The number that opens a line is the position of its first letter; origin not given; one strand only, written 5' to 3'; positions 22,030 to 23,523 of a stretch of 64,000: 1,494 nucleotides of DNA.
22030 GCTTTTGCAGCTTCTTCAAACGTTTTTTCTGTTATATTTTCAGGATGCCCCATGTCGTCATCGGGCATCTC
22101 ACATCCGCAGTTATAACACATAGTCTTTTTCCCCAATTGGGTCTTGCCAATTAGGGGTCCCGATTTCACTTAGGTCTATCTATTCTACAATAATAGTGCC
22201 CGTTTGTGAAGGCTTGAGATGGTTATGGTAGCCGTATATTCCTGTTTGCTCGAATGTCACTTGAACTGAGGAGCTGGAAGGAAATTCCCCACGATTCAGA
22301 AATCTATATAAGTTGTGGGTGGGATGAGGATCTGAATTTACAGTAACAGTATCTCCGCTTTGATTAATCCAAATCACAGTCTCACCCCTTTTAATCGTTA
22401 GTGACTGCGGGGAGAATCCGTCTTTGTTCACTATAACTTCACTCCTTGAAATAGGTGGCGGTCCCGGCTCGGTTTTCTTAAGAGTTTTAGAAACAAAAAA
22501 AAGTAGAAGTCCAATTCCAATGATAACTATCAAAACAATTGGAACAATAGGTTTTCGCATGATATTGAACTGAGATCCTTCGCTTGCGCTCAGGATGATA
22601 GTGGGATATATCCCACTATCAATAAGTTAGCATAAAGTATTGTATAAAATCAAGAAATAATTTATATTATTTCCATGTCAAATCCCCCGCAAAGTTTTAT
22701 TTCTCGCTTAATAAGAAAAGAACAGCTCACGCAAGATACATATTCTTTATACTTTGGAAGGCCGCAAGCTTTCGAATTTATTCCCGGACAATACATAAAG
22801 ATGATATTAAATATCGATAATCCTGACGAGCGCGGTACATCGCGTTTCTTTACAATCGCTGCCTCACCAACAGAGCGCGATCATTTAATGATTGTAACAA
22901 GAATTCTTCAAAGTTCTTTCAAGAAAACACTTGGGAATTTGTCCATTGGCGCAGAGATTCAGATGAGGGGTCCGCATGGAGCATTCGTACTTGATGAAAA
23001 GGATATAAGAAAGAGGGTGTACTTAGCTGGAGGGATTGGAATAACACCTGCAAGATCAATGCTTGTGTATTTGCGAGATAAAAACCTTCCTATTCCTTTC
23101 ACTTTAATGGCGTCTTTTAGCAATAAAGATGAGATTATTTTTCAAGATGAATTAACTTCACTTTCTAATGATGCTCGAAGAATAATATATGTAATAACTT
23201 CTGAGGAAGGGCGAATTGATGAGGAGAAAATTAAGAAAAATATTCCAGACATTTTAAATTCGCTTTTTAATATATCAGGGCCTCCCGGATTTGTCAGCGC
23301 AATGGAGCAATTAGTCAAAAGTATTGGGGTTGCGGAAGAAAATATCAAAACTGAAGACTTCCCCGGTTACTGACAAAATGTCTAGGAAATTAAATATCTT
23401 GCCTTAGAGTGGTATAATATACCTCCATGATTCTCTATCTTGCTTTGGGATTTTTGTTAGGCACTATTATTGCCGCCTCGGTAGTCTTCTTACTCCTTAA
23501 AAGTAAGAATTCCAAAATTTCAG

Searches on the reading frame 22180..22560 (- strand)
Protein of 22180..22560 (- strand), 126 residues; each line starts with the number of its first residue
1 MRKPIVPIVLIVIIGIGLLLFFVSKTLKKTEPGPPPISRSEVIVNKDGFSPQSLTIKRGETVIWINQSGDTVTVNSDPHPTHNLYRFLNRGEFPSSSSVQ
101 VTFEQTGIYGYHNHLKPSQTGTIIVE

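Call 17: search_protein_families(library=pfam, proteins=[window:22180-22560:-])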
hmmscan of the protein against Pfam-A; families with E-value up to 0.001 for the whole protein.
window:22180-22560:- (126 aa): 1 family
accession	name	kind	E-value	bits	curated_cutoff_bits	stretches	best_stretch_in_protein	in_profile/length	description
PF13473.12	Cupredoxin_1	-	4.8e-06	27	27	1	34-125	22-104/104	Cupredoxin-like domain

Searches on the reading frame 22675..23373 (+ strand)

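Call 17: search_protein_families(library=pfam, proteins=[window:22675-23373:+])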
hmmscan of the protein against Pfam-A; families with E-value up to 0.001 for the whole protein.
window:22675-23373:+ (232 aa): 2 families
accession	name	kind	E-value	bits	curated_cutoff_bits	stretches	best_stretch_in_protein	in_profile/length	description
PF00970.30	FAD_binding_6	-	5.3e-09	36.8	21.1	1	11-104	3-97/99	Oxidoreductase FAD-binding domain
PF00175.26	NAD_binding_1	-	4.4e-07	31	22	1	117-210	2-107/109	Oxidoreductase NAD-binding domain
